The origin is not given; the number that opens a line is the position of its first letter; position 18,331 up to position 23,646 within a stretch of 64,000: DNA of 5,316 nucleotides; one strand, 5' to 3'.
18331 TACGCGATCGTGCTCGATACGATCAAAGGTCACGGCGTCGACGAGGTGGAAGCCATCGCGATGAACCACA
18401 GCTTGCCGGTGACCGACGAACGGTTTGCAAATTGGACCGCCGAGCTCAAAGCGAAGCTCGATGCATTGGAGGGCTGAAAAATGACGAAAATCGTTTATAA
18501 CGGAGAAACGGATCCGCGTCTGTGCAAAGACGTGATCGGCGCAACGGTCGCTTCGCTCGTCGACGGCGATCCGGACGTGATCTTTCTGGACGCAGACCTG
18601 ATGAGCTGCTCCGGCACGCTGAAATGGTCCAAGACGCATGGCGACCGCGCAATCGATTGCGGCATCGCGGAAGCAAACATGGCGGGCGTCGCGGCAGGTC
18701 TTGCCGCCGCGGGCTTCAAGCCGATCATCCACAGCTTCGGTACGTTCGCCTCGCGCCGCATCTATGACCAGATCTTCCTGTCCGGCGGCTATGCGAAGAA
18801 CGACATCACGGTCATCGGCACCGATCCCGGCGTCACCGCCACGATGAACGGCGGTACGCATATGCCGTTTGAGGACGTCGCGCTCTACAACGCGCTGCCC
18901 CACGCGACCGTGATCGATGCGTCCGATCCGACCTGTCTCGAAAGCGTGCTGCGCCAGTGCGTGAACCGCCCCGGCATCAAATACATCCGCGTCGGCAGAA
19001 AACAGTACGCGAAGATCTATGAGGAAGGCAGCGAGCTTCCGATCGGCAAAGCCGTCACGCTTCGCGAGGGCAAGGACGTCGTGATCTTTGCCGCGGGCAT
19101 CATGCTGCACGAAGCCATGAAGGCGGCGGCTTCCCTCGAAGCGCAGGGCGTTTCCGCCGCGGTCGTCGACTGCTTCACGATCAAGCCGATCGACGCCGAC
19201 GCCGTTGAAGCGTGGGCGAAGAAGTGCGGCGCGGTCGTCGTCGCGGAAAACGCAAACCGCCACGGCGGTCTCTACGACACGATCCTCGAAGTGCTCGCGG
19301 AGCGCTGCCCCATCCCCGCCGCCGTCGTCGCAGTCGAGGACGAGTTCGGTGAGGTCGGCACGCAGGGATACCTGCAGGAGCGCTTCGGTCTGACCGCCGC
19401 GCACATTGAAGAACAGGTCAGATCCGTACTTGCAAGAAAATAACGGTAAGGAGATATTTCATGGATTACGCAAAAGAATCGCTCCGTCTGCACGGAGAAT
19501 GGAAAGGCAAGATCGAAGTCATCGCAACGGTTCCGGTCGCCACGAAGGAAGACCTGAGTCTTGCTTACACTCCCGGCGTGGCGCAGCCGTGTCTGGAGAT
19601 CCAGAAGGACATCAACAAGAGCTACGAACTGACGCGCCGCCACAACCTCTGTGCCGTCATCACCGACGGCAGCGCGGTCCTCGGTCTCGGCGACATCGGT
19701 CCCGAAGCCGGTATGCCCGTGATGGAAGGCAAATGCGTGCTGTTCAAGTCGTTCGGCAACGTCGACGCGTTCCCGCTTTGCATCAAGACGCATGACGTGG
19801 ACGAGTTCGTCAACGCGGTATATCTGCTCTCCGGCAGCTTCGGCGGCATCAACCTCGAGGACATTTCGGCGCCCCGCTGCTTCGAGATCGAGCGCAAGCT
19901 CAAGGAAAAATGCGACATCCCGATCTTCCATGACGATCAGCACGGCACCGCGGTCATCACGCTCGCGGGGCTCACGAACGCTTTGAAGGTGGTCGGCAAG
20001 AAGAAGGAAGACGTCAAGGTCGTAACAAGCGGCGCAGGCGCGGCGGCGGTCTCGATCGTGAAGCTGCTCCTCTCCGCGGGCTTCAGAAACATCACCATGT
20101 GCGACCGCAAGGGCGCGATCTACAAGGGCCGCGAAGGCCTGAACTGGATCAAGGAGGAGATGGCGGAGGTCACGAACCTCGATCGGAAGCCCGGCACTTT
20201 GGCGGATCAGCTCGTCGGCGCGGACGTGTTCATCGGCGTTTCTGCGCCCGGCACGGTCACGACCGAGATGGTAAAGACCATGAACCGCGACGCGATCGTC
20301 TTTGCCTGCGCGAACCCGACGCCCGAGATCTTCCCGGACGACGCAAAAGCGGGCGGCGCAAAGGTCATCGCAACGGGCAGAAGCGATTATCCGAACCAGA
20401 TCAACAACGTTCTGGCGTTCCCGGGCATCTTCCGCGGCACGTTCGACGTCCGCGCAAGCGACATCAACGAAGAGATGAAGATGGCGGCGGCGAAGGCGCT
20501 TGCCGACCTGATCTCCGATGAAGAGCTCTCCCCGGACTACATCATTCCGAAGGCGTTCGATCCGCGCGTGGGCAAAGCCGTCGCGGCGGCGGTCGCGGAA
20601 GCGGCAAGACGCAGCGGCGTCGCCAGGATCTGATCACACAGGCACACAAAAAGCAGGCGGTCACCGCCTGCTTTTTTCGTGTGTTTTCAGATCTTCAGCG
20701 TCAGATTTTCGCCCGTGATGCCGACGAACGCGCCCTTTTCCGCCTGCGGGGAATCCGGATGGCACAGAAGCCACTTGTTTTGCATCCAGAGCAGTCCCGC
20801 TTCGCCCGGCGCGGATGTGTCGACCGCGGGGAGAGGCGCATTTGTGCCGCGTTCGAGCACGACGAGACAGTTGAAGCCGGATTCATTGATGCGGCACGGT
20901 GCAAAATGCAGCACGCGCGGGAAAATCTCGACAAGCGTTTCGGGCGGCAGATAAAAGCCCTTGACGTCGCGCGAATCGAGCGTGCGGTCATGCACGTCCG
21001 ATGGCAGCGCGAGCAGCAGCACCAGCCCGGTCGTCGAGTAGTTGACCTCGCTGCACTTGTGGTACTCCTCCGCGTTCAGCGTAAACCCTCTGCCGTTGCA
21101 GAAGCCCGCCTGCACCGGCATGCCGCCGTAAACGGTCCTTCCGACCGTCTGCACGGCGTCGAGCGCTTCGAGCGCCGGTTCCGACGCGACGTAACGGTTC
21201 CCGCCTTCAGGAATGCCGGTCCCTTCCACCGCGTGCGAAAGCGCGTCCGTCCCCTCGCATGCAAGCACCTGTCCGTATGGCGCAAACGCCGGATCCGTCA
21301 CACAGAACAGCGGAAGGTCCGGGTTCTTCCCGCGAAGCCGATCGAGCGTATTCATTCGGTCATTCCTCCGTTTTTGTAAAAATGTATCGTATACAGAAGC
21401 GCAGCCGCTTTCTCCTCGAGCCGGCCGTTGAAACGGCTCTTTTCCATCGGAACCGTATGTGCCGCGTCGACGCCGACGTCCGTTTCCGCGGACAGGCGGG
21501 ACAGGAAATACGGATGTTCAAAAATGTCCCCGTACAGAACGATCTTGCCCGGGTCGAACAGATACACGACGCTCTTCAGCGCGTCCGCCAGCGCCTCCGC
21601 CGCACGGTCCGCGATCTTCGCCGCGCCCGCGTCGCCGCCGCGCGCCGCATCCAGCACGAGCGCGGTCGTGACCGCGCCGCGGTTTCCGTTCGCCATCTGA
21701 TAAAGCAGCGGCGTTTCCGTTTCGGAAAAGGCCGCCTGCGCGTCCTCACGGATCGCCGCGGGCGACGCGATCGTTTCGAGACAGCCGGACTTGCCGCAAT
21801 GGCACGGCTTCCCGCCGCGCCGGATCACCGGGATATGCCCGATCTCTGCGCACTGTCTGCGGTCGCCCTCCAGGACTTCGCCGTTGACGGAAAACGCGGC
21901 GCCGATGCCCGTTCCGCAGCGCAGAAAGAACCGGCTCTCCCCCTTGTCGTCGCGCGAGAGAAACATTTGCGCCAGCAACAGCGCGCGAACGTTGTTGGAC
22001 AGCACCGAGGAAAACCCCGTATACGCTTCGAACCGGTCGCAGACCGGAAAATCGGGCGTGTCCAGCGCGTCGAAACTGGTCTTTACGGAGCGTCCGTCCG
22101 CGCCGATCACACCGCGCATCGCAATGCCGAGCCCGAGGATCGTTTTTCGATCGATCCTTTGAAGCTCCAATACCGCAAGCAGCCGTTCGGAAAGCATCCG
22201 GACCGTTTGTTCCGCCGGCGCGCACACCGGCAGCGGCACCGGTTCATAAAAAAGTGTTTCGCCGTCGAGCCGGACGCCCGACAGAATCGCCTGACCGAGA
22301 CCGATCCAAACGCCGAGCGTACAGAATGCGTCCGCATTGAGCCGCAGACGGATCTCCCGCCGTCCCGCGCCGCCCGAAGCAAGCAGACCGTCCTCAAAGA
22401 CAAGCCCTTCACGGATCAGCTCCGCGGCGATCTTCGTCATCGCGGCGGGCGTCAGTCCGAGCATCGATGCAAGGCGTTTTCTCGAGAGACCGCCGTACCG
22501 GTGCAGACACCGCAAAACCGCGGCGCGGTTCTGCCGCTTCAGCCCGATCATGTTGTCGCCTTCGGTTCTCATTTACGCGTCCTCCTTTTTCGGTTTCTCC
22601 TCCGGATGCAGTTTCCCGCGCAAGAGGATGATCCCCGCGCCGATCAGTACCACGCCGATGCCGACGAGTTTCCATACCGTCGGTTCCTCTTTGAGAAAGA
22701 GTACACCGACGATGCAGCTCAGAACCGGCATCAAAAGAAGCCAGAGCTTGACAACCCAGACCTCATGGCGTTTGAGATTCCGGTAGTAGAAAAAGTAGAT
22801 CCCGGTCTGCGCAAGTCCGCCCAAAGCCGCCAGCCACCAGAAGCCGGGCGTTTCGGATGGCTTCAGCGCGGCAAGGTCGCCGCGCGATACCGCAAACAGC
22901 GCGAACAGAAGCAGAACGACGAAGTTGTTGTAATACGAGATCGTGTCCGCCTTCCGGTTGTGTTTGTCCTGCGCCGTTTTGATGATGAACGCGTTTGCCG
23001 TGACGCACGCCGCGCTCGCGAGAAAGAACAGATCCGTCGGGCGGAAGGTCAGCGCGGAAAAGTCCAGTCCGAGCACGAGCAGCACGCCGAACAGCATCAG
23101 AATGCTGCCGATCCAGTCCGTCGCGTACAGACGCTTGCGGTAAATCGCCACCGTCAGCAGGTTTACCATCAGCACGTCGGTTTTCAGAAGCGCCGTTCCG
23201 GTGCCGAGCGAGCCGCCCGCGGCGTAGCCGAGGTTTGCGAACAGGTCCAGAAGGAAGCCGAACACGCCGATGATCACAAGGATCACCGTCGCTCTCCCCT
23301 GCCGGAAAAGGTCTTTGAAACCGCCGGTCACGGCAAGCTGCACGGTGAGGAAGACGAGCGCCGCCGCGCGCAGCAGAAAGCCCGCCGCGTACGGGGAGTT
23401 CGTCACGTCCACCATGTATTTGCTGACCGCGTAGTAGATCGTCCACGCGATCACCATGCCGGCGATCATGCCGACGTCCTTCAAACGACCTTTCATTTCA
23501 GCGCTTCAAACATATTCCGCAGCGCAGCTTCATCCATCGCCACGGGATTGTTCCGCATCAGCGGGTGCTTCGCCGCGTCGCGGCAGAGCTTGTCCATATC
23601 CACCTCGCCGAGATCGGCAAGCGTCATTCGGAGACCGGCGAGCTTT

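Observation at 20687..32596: Kinase-less, transketolase-centred sugar locus with sulfo-TK (sulfoquinovose) pathway architecture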

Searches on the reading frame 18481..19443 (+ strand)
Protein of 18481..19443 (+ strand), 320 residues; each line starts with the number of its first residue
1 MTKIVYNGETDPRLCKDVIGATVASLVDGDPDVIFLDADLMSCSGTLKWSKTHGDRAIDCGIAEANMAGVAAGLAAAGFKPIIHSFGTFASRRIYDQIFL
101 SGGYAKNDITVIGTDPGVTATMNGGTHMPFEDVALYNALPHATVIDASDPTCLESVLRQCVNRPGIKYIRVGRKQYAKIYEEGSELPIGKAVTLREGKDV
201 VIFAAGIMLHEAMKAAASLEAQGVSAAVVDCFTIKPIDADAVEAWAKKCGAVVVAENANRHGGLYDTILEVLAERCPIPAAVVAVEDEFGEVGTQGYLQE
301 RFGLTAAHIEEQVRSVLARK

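Call 8: search_protein_families(library=pfam, proteins=[window:18481-19443:+])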
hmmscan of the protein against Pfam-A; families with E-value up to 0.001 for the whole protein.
window:18481-19443:+ (320 aa): 3 families
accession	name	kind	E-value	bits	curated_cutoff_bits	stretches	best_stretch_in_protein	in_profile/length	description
PF02780.25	Transketolase_C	-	1.9e-28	99.3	25.9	1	189-309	1-124/124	Transketolase, C-terminal domain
PF02779.29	Transket_pyr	-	6.3e-27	94.8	27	1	17-176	7-172/174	Transketolase, pyrimidine binding domain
PF22613.1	Transketolase_C_1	-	3.7e-05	24.3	27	1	196-305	10-113/113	Transketolase-like TK C-terminal domain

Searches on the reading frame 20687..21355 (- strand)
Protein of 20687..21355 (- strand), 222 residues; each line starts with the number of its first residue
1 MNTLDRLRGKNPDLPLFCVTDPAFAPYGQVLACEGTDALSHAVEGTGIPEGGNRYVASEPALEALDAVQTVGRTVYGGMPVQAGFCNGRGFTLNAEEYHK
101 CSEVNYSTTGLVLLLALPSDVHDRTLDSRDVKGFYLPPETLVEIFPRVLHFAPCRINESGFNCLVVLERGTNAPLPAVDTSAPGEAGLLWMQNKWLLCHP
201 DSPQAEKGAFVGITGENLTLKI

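Call 3: search_protein_families(library=pfam, proteins=[window:20687-21355:-])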
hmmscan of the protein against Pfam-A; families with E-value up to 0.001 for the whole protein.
window:20687-21355:- (222 aa): 1 family
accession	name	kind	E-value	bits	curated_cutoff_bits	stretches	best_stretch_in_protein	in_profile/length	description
PF16161.11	DUF4867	-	7.2e-65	218.7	28.7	1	19-218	4-201/201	Domain of unknown function (DUF4867)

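Call 4: search_protein_families(library=ncbifam, proteins=[window:20687-21355:-])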
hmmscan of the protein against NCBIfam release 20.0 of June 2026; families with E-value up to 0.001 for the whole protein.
window:20687-21355:- (222 aa): 0 families

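Call 42: search_solved_structures(query=window:20687-21355:-, max_evalue=0.01)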
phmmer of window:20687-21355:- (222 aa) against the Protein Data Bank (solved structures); distinct sequences matched with E-value up to 0.01: 1.
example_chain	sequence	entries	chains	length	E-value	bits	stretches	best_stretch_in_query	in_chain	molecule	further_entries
9gyy_A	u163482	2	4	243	4.2e-46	160.2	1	5-219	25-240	DUF4867 domain-containing protein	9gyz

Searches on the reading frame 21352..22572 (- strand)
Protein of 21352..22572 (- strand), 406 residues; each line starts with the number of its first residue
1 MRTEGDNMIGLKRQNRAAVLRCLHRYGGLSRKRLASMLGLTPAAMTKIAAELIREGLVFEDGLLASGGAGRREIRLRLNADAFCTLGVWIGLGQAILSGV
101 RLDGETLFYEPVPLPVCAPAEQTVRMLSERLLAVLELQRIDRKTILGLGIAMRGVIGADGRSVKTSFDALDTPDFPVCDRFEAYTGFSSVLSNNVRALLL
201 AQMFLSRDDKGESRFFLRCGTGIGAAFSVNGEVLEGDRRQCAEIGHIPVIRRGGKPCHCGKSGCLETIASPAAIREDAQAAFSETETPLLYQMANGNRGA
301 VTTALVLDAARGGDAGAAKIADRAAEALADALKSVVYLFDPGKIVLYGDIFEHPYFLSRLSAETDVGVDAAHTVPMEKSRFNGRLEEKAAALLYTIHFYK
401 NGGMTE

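Call 3: search_protein_families(library=pfam, proteins=[window:21352-22572:-])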
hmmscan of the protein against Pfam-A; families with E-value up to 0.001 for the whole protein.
window:21352-22572:- (406 aa): 5 families
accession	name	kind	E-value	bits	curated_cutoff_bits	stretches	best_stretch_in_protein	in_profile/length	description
PF00480.26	ROK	-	8.6e-36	124.4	22.9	1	100-366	16-260/294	ROK family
PF01047.28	MarR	-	1.1e-07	32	24.6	1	16-58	5-47/59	MarR family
PF12802.13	MarR_2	-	4.1e-05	24.1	27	1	10-58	2-50/61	MarR family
PF13412.12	HTH_24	-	7.7e-05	22.6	21.9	1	18-58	7-47/48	Winged helix-turn-helix DNA-binding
PF13545.12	HTH_Crp_2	-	0.00038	20.8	27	0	29-58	23-52/70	Crp-like helix-turn-helix domain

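Call 4: search_protein_families(library=ncbifam, proteins=[window:21352-22572:-])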
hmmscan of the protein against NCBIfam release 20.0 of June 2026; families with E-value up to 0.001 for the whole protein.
window:21352-22572:- (406 aa): 10 families
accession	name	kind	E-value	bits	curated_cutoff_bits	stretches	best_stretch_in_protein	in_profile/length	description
NF047937.1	TransRegNagC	equivalog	8.6e-48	163.5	650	1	11-352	8-339/399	DNA-binding transcriptional regulator NagC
NF049930.1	TransRegMlc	equivalog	1.4e-39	136.6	530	1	11-349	13-342/405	sugar metabolism global transcriptional regulator Mlc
TIGR00744.1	ROK_glcA_fam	subfamily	1.4e-26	93.5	260.35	1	134-350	48-261/318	ROK family glucokinase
NF007251.0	PRK09698.1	equivalog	1.3e-19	70.6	253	1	138-291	58-210/304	allose kinase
NF003461.0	PRK05082.1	subfamily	2.2e-18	66.7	283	1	117-361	31-254/291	N-acetylmannosamine kinase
NF047821.1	NactlManKinNanK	equivalog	1.5e-14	54.2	450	1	116-310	30-218/288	N-acetylmannosamine kinase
NF042998.1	bglucokin_BglK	equivalog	3.6e-11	42.9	550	1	174-361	83-255/291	beta-glucoside kinase BglK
NF007108.0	PRK09557.1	equivalog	5.2e-10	39.1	443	1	103-351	21-256/303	fructokinase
NF045551.1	GK_Pyrobac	equivalog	4.3e-09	36.1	500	1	212-350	111-235/294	ATP-dependent glucokinase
NF009835.0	PRK13310.1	equivalog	7.5e-05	22.2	380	1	215-382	126-288/303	N-acetylglucosamine kinase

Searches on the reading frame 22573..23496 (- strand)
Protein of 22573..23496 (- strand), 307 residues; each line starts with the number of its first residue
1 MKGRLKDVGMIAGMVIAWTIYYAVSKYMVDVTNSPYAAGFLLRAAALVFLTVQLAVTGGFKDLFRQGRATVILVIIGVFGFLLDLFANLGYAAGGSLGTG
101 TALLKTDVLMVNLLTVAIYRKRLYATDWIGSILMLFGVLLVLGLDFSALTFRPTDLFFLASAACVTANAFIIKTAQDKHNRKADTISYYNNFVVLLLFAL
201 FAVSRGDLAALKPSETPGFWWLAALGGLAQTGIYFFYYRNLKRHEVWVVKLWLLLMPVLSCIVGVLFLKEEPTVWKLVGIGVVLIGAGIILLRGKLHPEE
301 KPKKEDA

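Call 3: search_protein_families(library=pfam, proteins=[window:22573-23496:-])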
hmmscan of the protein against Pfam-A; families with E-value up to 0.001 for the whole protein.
window:22573-23496:- (307 aa): 1 family
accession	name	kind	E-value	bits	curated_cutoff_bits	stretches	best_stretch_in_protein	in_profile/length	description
PF00892.27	EamA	-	2.1e-25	90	28.2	2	154-291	3-134/135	EamA-like transporter family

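Call 4: search_protein_families(library=ncbifam, proteins=[window:22573-23496:-])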
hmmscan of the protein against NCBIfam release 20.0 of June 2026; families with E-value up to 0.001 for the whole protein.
window:22573-23496:- (307 aa): 2 families
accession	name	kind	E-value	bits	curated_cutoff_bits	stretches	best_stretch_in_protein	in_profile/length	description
TIGR00950.1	2A78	equivalog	5.3e-09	35.9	230.2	0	12-139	134-264/264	carboxylate/amino acid/amine transporter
TIGR03340.1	phn_DUF6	hypoth_equivalog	3.6e-05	23.6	288.15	1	103-289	95-280/281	phosphonate utilization associated putative membrane protein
